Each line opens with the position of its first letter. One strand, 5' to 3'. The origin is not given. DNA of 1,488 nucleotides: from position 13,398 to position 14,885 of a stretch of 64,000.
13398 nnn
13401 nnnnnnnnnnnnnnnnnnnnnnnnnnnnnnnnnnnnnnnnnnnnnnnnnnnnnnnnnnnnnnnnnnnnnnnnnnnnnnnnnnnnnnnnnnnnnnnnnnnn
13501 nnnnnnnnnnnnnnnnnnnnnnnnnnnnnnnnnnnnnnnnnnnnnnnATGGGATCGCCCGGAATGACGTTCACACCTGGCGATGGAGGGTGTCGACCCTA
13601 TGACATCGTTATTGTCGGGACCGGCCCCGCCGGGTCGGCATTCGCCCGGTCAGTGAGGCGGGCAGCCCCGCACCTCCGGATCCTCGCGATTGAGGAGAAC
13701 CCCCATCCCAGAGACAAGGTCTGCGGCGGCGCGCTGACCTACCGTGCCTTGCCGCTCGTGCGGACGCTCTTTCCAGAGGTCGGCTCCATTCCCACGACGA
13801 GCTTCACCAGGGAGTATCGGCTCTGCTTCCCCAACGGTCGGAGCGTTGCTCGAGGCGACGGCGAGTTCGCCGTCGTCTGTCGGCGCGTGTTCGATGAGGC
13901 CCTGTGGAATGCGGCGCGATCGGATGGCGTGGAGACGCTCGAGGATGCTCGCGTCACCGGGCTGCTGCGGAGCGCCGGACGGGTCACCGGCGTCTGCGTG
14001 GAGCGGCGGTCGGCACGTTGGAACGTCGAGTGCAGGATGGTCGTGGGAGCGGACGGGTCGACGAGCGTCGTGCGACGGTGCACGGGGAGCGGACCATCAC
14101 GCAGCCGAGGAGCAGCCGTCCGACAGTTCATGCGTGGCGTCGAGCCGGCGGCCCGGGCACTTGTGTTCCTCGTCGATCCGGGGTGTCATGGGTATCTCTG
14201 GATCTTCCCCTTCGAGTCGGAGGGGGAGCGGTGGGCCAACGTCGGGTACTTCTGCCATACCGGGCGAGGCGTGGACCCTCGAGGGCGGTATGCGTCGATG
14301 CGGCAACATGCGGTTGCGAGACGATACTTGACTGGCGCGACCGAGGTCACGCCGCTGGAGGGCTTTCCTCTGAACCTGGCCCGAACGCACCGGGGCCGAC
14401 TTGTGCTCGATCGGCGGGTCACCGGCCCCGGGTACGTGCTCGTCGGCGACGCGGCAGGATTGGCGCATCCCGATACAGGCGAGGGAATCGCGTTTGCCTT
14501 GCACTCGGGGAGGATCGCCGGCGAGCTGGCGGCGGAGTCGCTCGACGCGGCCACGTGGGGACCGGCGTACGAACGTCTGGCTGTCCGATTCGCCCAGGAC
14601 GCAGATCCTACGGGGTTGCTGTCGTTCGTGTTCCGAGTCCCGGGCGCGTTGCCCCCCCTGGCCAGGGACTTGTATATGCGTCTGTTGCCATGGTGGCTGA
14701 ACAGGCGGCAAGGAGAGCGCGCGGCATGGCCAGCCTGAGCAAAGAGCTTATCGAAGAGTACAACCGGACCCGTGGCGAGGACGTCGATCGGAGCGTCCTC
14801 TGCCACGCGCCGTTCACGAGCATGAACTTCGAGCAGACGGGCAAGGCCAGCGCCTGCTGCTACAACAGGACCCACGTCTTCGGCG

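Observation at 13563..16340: Geranylgeranyl-reductase-like flavoenzyme and a permuted radical SAM enzyme embedded between wzt and the polymerising GTs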

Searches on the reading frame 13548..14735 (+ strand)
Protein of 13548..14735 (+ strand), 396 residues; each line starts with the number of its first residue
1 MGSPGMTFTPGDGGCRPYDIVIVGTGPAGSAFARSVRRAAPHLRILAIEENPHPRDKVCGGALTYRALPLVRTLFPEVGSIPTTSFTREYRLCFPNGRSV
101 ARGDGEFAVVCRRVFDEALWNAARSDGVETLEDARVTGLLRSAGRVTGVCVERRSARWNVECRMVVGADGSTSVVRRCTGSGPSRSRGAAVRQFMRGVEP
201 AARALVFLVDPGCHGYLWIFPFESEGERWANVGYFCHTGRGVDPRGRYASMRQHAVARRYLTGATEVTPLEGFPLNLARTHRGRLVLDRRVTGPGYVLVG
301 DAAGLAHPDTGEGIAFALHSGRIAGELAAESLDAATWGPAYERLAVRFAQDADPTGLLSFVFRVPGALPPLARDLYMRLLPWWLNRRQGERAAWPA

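Call 5: search_protein_families(library=pfam, proteins=[window:13548-14735:+], max_evalue=0.1)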
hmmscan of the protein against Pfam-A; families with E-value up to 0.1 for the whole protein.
window:13548-14735:+ (396 aa): 11 families
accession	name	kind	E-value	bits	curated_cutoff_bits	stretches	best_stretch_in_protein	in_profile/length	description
PF01494.25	FAD_binding_3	-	6.7e-11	42.4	22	1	19-318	3-308/349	FAD binding domain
PF05834.18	Lycopene_cycl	-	1.7e-07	31.1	23.4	1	19-175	1-145/380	Lycopene cyclase protein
PF12831.13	FAD_oxidored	-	5.3e-07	29.7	27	1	19-176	1-151/416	FAD dependent oxidoreductase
PF07992.20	Pyr_redox_2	-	6.7e-05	22.9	26.1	1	18-181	1-119/291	Pyridine nucleotide-disulphide oxidoreductase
PF01266.30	DAO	-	7.4e-05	22.9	27.9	1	113-199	149-232/353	FAD dependent oxidoreductase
PF04820.20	Trp_halogenase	-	0.00078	18.8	21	0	19-59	1-43/458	Tryptophan halogenase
PF13450.12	NAD_binding_8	-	0.0036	18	21.9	1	22-54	1-31/68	NAD(P)-binding Rossmann-like domain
PF01946.23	Thi4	-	0.0042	16.8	26.2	1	19-61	19-60/235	Thi4 family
PF00890.30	FAD_binding_2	-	0.0085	15.8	20.4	0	119-170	148-202/414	FAD binding domain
PF22578.2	GGR_cat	-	0.019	15.2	27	1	191-234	6-48/88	Geranylgeranyl reductase catalytic domain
PF03486.20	HI0933_like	-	0.024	14.5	50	0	19-58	2-39/244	HI0933-like protein Rossmann domain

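Call 6: search_protein_families(library=ncbifam, proteins=[window:13548-14735:+], max_evalue=0.1)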
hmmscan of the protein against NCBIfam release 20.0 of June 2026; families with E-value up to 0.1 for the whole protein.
window:13548-14735:+ (396 aa): 71 families (the best 25 are shown)
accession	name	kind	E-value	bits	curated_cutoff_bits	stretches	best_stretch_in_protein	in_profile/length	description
TIGR02032.1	GG-red-SF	subfamily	1.1e-44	153.3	158.8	1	18-327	1-296/297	geranylgeranyl reductase family protein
NF045655.1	MkRedMenJ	equivalog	4e-20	72.1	700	1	19-343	6-330/406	menaquinone reductase MenJ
TIGR02023.1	BchP-ChlP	subfamily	3.2e-19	69.2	343.3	1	18-335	1-305/388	geranylgeranyl diphosphate reductase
NF041080.1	DGGGPL_reductase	equivalog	8.5e-19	67.7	580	2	18-177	2-161/447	digeranylgeranylglycerophospholipid reductase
NF041160.1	DGGPL_Thplmales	equivalog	7.5e-18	64.6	780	1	17-337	3-319/396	digeranylgeranylglycerophospholipid reductase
NF049967.1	QhpG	equivalog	8e-15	54.7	240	1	20-350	1-304/423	flavin-dependent monooxygenase QhpG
TIGR01988.1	Ubi-OHases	subfamily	5.4e-14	51.8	224.65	2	109-179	103-171/387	ubiquinone biosynthesis hydroxylase, UbiH/UbiF/VisC/COQ6 family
NF008519.0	PRK11445.1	equivalog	3.5e-13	49.5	303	3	17-66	3-53/355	FAD-binding protein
NF005788.0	PRK07608.1-3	equivalog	4.5e-11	42.1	478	2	260-327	253-312/388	UbiH/UbiF family hydroxylase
NF005599.0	PRK07333.1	equivalog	3.4e-10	39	549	3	17-53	12-48/414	ubiquinone biosynthesis hydroxylase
NF006593.0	PRK09126.1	equivalog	5.3e-10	38.7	420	1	18-53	5-38/393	5-demethoxyubiquinol-8 5-hydroxylase UbiM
NF041385.1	Dggglyphlred_Halo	equivalog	6e-09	34.9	700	1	18-336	5-321/405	digeranylgeranylglycerophospholipid reductase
NF005612.0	PRK07364.1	equivalog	7e-09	34.7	487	2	124-180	133-188/415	FAD-dependent hydroxylase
NF004835.0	PRK06185.1-4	equivalog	7.6e-09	34.8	601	1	122-180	122-180/411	FAD-dependent oxidoreductase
NF005786.0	PRK07608.1-1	equivalog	2.1e-08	33.3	597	1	118-320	121-311/393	UbiH/UbiF family hydroxylase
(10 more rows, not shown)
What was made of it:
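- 13548..14738 (+): GGR-family FAD flavoenzyme (396 aa; alternative start 13563). TIGR02032 153.3 bits against a 158.8 cutoff (call 6).
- On Geranylgeranyl reductase family (TIGR02032): PF22578 GGR_cat scores 15.2 against 27 (calls 5, 6).
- Checked: It scores 153.3 bits on TIGR02032 'geranylgeranyl reductase family', just under the 158.8 cutoff (call 6).
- MenJ is the second-best NCBIfam hit (72 bits, call 6).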

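Call 31: search_solved_structures(query=window:13548-14735:+, max_evalue=0.001)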
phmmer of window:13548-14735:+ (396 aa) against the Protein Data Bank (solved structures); distinct sequences matched with E-value up to 0.001: 13.
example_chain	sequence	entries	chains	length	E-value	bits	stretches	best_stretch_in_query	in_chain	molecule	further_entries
3oz2_A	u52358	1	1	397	2e-16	63.2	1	14-340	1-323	Digeranylgeranylglycerophospholipid reductase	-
8zop_A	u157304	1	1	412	1.4e-14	57.1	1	13-351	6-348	Halogenase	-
3nix_A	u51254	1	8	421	5.4e-09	38.8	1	18-333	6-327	Flavoprotein/dehydrogenase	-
5bva_A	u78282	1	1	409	4.3e-07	32.5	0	14-181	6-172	flavin-dependent halogenase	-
5bul_A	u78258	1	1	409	2.2e-06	30.1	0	14-181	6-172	flavin-dependent halogenase triple mutant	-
5dbj_E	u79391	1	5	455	2.4e-05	26.8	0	289-326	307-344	FADH2-dependent halogenase PltA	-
7fco_A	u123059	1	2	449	6.4e-05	25.3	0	18-93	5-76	ChlB4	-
5buk_A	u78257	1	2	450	0.00013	24.3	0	290-325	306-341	FADH2-dependent halogenase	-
3atq_A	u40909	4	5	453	0.00052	22.3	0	17-326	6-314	Conserved Archaeal protein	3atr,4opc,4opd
4opg_A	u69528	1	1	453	0.00052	22.3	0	17-326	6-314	Conserved Archaeal protein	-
4opl_A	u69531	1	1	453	0.00055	22.2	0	17-326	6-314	Conserved Archaeal protein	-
4opt_A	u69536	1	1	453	0.00055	22.2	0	17-326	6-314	Conserved Archaeal protein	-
4k2x_A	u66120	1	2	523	0.00088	21.6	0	13-180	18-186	Polyketide oxygenase/hydroxylase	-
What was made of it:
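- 13548..14738 (+): PDB 3oz2 E 2e-16 (call 31).
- Checked: Its nearest solved structure is Thermoplasma DGGGPL reductase 3oz2 (E 2e-16, call 31).
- The flavoenzyme scores just below the TIGR02032 cutoff, and a halogenase (8zop) is nearly as close as a GGR in the PDB (calls 6, 31).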

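Call 33: find_homologous_proteins(query=window:13548-14735:+, max_evalue=1e-10)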
Query window:13548-14735:+ (396 aa): 1732 proteins with E <= 1e-10 among 8000 candidates; the best 120 are listed.
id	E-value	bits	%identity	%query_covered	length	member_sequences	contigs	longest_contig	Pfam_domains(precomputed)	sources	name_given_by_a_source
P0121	2.3e-250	849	96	97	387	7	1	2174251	PF05834.19,PF01494.26,PF12831.14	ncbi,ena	-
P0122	4.2e-220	749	86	97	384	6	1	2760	PF05834.19,PF01494.26,PF12831.14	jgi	jgi:menaquinone-9 beta-reductase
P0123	1.7e-217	740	83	99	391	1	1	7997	PF05834.19,PF01494.26,PF12831.14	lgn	-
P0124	1.1e-129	451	55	95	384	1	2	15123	PF01266.31,PF00890.31,PF07992.21,PF04820.21,PF05834.19,PF01494.26,PF12831.14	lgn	-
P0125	5.4e-128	446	91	56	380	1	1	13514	PF05834.19,PF01494.26,PF12831.14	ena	-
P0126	6.1e-96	340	47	92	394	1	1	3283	PF01266.31,PF00890.31,PF07992.21,PF04820.21,PF05834.19,PF01494.26,PF12831.14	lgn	-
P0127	4.1e-95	337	46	92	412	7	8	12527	PF01266.31,PF01494.26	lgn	-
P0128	3.6e-93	331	46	93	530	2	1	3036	PF01266.31,PF00890.31,PF07992.21,PF01494.26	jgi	-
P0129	1.8e-88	315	47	94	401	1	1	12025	PF01266.31,PF07992.21,PF04820.21,PF01494.26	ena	-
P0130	4.0e-86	308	43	93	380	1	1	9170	PF01266.31,PF13450.13,PF00890.31,PF07992.21,PF04820.21,PF05834.19,PF01494.26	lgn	-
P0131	6.8e-83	297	45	88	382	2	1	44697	PF07992.21,PF05834.19,PF01494.26,PF12831.14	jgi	-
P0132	8.5e-82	293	42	92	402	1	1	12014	PF01266.31,PF07992.21,PF04820.21,PF05834.19,PF01494.26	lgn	-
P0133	1.3e-80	290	44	91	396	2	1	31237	PF01266.31,PF07992.21,PF04820.21,PF01494.26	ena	-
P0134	2.7e-80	288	44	94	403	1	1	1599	PF01266.31,PF07992.21,PF05834.19,PF01494.26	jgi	jgi:geranylgeranyl reductase family protein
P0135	3.5e-80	288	47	86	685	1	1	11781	PF01266.31,PF04240.18,PF07992.21,PF04820.21,PF01494.26,PF12831.14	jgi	jgi:geranylgeranyl reductase family protein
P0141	5.8e-77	278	44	90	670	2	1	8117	PF01266.31,PF04240.18,PF01494.26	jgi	jgi:geranylgeranyl reductase family protein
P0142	4.7e-76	275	47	83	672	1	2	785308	PF01266.31,PF04240.18,PF07992.21,PF04820.21,PF01494.26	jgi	jgi:geranylgeranyl reductase family protein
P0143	7.9e-76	274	44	89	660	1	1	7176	PF01266.31,PF04240.18,PF07992.21,PF04820.21,PF05834.19,PF01494.26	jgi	jgi:geranylgeranyl reductase family protein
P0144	1.8e-75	273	44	88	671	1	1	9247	PF01266.31,PF04240.18,PF04820.21,PF01494.26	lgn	-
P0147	3.9e-74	268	42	95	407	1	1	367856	PF01266.31,PF01494.26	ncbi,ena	-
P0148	3.2e-73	265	43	89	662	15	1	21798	PF01266.31,PF04240.18,PF07992.21,PF01494.26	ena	-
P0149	3.5e-73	265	44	89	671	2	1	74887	PF04240.18,PF04820.21,PF01494.26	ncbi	-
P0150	2.4e-72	262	42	92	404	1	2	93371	PF01266.31,PF07992.21,PF01494.26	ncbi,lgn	-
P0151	7.9e-36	142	36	90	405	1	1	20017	PF01266.31,PF22578.3,PF13450.13,PF00890.31,PF04820.21,PF01494.26,PF12831.14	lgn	-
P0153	4.4e-32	130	35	81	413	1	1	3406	PF01266.31,PF22578.3,PF13450.13,PF00890.31,PF07992.21,PF01494.26,PF12831.14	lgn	-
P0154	7.2e-32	129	33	94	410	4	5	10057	PF01946.24,PF01266.31,PF22578.3,PF00890.31,PF07992.21,PF04820.21,PF05834.19,PF01494.26,PF12831.14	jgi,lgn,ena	jgi:geranylgeranyl reductase family protein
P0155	4.1e-31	127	33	76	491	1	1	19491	PF01266.31,PF22578.3,PF00890.31,PF07992.21,PF00070.34,PF03486.21,PF04820.21,PF05834.19,PF01134.29,PF01494.26,PF12831.14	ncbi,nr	ncbi:MAG: geranylgeranyl reductase family protein [Deltaproteobacteria bacterium]|nr:geranylgeranyl 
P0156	6.0e-31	126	36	80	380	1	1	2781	PF22578.3,PF01494.26,PF12831.14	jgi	jgi:geranylgeranyl reductase family protein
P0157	8.0e-31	126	32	94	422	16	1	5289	PF01946.24,PF01266.31,PF22578.3,PF13450.13,PF00890.31,PF07992.21,PF03486.21,PF04820.21,PF01494.26,PF12831.14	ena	-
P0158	2.0e-30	124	32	87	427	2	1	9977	PF01266.31,PF22578.3,PF13450.13,PF00890.31,PF07992.21,PF04820.21,PF05834.19,PF01494.26,PF12831.14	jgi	jgi:menaquinone-9 beta-reductase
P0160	3.7e-30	123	32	85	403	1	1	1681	PF01266.31,PF22578.3,PF00890.31,PF07992.21,PF03486.21,PF04820.21,PF05834.19,PF01494.26,PF12831.14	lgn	-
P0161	3.8e-30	123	32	94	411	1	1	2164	PF01266.31,PF22578.3,PF00890.31,PF07992.21,PF04820.21,PF01494.26,PF12831.14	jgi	jgi:geranylgeranyl reductase family protein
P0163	2.2e-29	121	32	89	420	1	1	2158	PF01266.31,PF22578.3,PF13450.13,PF00890.31,PF07992.21,PF01494.26,PF12831.14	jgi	jgi:geranylgeranyl reductase family protein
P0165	2.8e-29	120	34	84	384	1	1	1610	PF01266.31,PF22578.3,PF13450.13,PF00890.31,PF07992.21,PF04820.21,PF01494.26,PF12831.14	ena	-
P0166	3.1e-29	120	33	88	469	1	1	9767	PF01266.31,PF22578.3,PF00890.31,PF07992.21,PF04820.21,PF01494.26,PF12831.14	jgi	jgi:geranylgeranyl reductase family protein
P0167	3.8e-29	120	32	79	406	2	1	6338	PF01266.31,PF22578.3,PF13450.13,PF00890.31,PF07992.21,PF03486.21,PF04820.21,PF01134.29,PF01494.26,PF12831.14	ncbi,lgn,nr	ncbi:MAG: geranylgeranyl reductase family protein [Calditrichaeota bacterium]|nr:MAG: geranylgeranyl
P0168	4.3e-29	120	31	87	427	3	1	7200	PF01266.31,PF22578.3,PF13450.13,PF00890.31,PF07992.21,PF04820.21,PF05834.19,PF01494.26,PF12831.14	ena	-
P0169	6.3e-29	119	30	82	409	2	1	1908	PF01946.24,PF01266.31,PF22578.3,PF00890.31,PF07992.21,PF03486.21,PF04820.21,PF01134.29,PF01494.26,PF12831.14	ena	-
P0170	1.4e-28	118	35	80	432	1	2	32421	PF01266.31,PF22578.3,PF13450.13,PF07992.21,PF01134.29,PF01494.26,PF12831.14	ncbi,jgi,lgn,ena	-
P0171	2.3e-28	117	37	77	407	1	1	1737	PF01266.31,PF22578.3,PF00890.31,PF07992.21,PF03486.21,PF01494.26,PF12831.14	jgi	jgi:geranylgeranyl reductase family protein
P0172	2.3e-28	117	31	82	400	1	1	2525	PF01946.24,PF01266.31,PF22578.3,PF13450.13,PF00890.31,PF07992.21,PF03486.21,PF04820.21,PF05834.19,PF01494.26,PF12831.14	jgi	jgi:geranylgeranyl reductase family protein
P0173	4.6e-28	116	29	91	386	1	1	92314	PF01266.31,PF22578.3,PF13450.13,PF00890.31,PF07992.21,PF03486.21,PF01494.26,PF12831.14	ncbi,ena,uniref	ncbi:NAD(P)/FAD-dependent oxidoreductase [uncultured Nostoc sp.]|uniref:NAD(P)/FAD-dependent oxidore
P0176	2.6e-27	114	33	80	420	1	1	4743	PF01266.31,PF22578.3,PF13450.13,PF00890.31,PF07992.21,PF03486.21,PF04820.21,PF01134.29,PF01494.26,PF12831.14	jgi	jgi:geranylgeranyl reductase family protein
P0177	3.2e-27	114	33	74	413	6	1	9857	PF01266.31,PF22578.3,PF13450.13,PF00890.31,PF01494.26,PF12831.14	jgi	-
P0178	3.4e-27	114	32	94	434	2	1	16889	PF01266.31,PF22578.3,PF00890.31,PF04820.21,PF01494.26,PF12831.14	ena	-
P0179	4.2e-27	113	33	82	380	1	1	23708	PF01266.31,PF22578.3,PF00890.31,PF07992.21,PF03486.21,PF04820.21,PF05834.19,PF01494.26,PF12831.14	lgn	-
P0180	5.0e-27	113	31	81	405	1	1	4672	PF01266.31,PF22578.3,PF13450.13,PF00890.31,PF07992.21,PF03486.21,PF04820.21,PF05834.19,PF01494.26,PF12831.14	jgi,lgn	jgi:geranylgeranyl reductase family protein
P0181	6.6e-27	113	33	82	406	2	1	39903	PF01946.24,PF01266.31,PF22578.3,PF13450.13,PF00890.31,PF07992.21,PF04820.21,PF01134.29,PF01494.26,PF12831.14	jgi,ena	-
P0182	6.8e-27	113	30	90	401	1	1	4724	PF01266.31,PF22578.3,PF13450.13,PF00890.31,PF07992.21,PF04820.21,PF05834.19,PF01494.26,PF12831.14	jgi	jgi:geranylgeranyl reductase family protein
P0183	1.0e-26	112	35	80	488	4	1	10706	PF01266.31,PF22578.3,PF13450.13,PF00890.31,PF07992.21,PF04820.21,PF05834.19,PF01494.26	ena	-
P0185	1.2e-26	112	31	72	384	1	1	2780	PF01266.31,PF22578.3,PF13450.13,PF00890.31,PF07992.21,PF03486.21,PF04820.21,PF05834.19,PF01494.26,PF12831.14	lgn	-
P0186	2.8e-26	111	30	82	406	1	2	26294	PF01266.31,PF22578.3,PF00890.31,PF07992.21,PF13738.13,PF03486.21,PF04820.21,PF05834.19,PF01494.26,PF12831.14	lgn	-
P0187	4.1e-26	110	32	78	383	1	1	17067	PF01266.31,PF22578.3,PF13450.13,PF00890.31,PF07992.21,PF03486.21,PF04820.21,PF05834.19,PF01494.26,PF12831.14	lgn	-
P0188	4.3e-26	110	36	79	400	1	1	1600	PF01266.31,PF22578.3,PF13450.13,PF00890.31,PF07992.21,PF01494.26,PF12831.14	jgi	jgi:geranylgeranyl reductase family protein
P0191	1.0e-25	109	31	86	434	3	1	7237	PF01266.31,PF22578.3,PF00890.31,PF07992.21,PF03486.21,PF04820.21,PF05834.19,PF01134.29,PF01494.26,PF12831.14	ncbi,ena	-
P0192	1.3e-25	108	32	80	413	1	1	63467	PF01266.31,PF22578.3,PF13450.13,PF00890.31,PF07992.21,PF01134.29,PF01494.26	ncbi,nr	ncbi:MAG: NAD(P)/FAD-dependent oxidoreductase [Candidatus Micrarchaeota archaeon]|nr:NAD(P)/FAD-depe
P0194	1.8e-25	108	31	81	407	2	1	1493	PF01266.31,PF22578.3,PF13450.13,PF00890.31,PF07992.21,PF03486.21,PF04820.21,PF01494.26,PF12831.14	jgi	-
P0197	3.1e-25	107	32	87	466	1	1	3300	PF01266.31,PF22578.3,PF04820.21,PF01494.26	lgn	-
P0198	3.2e-25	107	28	86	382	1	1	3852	PF22578.3,PF13450.13,PF00890.31,PF07992.21,PF03486.21,PF04820.21,PF01134.29,PF01494.26,PF12831.14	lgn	-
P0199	4.2e-25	107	32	79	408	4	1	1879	PF01266.31,PF22578.3,PF13450.13,PF00890.31,PF07992.21,PF03486.21,PF04820.21,PF01494.26,PF12831.14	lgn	-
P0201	8.2e-25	106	37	78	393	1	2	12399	PF01266.31,PF22578.3,PF01494.26,PF12831.14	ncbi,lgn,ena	-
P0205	1.2e-24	105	30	77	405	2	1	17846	PF01266.31,PF22578.3,PF00890.31,PF01494.26,PF12831.14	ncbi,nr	ncbi:MAG: NAD(P)/FAD-dependent oxidoreductase [Rhodothermaceae bacterium]|nr:NAD(P)/FAD-dependent ox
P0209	1.9e-24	105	30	93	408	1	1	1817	PF01946.24,PF01266.31,PF22578.3,PF13450.13,PF00890.31,PF07992.21,PF13738.13,PF03486.21,PF05834.19,PF01494.26,PF12831.14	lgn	-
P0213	2.5e-24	104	32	76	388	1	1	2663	PF01946.24,PF01266.31,PF22578.3,PF13450.13,PF00890.31,PF07992.21,PF03486.21,PF04820.21,PF01134.29,PF01494.26,PF12831.14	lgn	-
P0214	2.6e-24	104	33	82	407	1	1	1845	PF01266.31,PF22578.3,PF13450.13,PF00890.31,PF03486.21,PF01134.29,PF01494.26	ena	-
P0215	2.7e-24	104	32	83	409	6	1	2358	PF01266.31,PF22578.3,PF00890.31,PF07992.21,PF13738.13,PF03486.21,PF04820.21,PF01494.26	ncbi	-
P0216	2.9e-24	104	32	80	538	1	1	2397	PF01946.24,PF01266.31,PF22578.3,PF13450.13,PF00890.31,PF07992.21,PF00070.34,PF04820.21,PF01134.29,PF01494.26,PF12831.14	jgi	jgi:geranylgeranyl reductase family protein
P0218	3.7e-24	104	31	82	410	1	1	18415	PF01266.31,PF22578.3,PF13450.13,PF00890.31,PF07992.21,PF01134.29,PF01494.26,PF12831.14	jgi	jgi:geranylgeranyl reductase family protein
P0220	4.5e-24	103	33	77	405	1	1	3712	PF01266.31,PF22578.3,PF00890.31,PF04820.21,PF01134.29,PF01494.26,PF12831.14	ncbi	ncbi:MAG: NAD(P)/FAD-dependent oxidoreductase [Alphaproteobacteria bacterium]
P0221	5.1e-24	103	30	83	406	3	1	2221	PF01266.31,PF22578.3,PF13738.13,PF03486.21,PF01494.26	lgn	-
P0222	5.7e-24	103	32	79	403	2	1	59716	PF01266.31,PF22578.3,PF13450.13,PF00890.31,PF07992.21,PF03486.21,PF04820.21,PF05834.19,PF01134.29,PF01494.26,PF12831.14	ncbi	-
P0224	6.4e-24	103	33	74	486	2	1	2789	PF01266.31,PF22578.3,PF13450.13,PF00890.31,PF07992.21,PF03486.21,PF04820.21,PF01494.26,PF12831.14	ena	-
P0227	7.8e-24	103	30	82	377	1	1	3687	PF01266.31,PF22578.3,PF13450.13,PF00890.31,PF07992.21,PF00070.34,PF03486.21,PF04820.21,PF01134.29,PF01494.26,PF12831.14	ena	-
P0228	8.2e-24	102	29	93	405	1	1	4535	PF01266.31,PF22578.3,PF13450.13,PF00890.31,PF01494.26,PF12831.14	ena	-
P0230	1.1e-23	102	31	83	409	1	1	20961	PF01266.31,PF22578.3,PF13450.13,PF00890.31,PF07992.21,PF13738.13,PF03486.21,PF04820.21,PF01494.26,PF12831.14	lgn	-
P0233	1.2e-23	102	37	73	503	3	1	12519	PF01266.31,PF22578.3,PF13450.13,PF00890.31,PF07992.21,PF04820.21,PF01494.26,PF12831.14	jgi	jgi:geranylgeranyl reductase family protein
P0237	2.7e-23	101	31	79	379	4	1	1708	PF01266.31,PF22578.3,PF13450.13,PF00890.31,PF07992.21,PF03486.21,PF04820.21,PF05834.19,PF01494.26,PF12831.14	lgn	-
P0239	2.9e-23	101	31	80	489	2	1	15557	PF01266.31,PF22578.3,PF13450.13,PF04820.21,PF01494.26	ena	-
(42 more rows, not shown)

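Call 34: find_encoding_contigs(protein=P0124, flank=10000, max_places=2)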
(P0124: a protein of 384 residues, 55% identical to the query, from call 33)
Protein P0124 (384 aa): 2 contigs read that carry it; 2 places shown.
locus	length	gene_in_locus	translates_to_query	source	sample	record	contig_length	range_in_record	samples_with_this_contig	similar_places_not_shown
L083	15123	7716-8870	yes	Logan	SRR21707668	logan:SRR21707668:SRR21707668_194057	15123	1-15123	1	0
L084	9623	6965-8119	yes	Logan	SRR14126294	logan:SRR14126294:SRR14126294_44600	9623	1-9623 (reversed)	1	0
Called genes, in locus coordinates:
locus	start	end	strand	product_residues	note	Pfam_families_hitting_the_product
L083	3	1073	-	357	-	?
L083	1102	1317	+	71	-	-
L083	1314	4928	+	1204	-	PF01040:UbiA, PF13439:Glyco_transf_4 (weak), PF00534:Glycos_transf_1, PF13692:Glyco_trans_1_4, PF13524:Glyco_trans_1_2 (weak)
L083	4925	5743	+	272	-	PF01061:ABC2_membrane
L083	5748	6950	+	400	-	PF00005:ABC_tran, PF14524:Wzt_C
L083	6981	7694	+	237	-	PF08241:Methyltransf_11 (weak), PF08242:Methyltransf_12 (faint), PF13649:Methyltransf_25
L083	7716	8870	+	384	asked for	PF00890:FAD_binding_2 (faint), PF01494:FAD_binding_3, PF04820:Trp_halogenase (faint), PF05834:Lycopene_cycl (faint), PF07992:Pyr_redox_2 (faint), PF12831:FAD_oxidored (faint), PF01266:DAO (weak)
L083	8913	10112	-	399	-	PF01757:Acyl_transf_3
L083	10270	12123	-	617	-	PF02018:CBM_4_9 (weak), PF13472:Lipase_GDSL_2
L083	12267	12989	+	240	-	PF00293:NUDIX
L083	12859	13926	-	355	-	-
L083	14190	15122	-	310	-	?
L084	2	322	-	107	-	?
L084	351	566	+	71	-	-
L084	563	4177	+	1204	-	PF01040:UbiA, PF13439:Glyco_transf_4 (weak), PF00534:Glycos_transf_1, PF13692:Glyco_trans_1_4, PF13524:Glyco_trans_1_2 (weak)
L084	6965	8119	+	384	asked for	PF00890:FAD_binding_2 (faint), PF01494:FAD_binding_3, PF04820:Trp_halogenase (faint), PF05834:Lycopene_cycl (faint), PF07992:Pyr_redox_2 (faint), PF12831:FAD_oxidored (faint), PF01266:DAO (weak)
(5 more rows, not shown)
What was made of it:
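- Its 55%-identical homolog sits in the order UbiA::GT4-wzm-wzt-MT-flavoenzyme (call 34). In L083 a methyltransferase occupies that slot next to the flavoenzyme (call 34).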
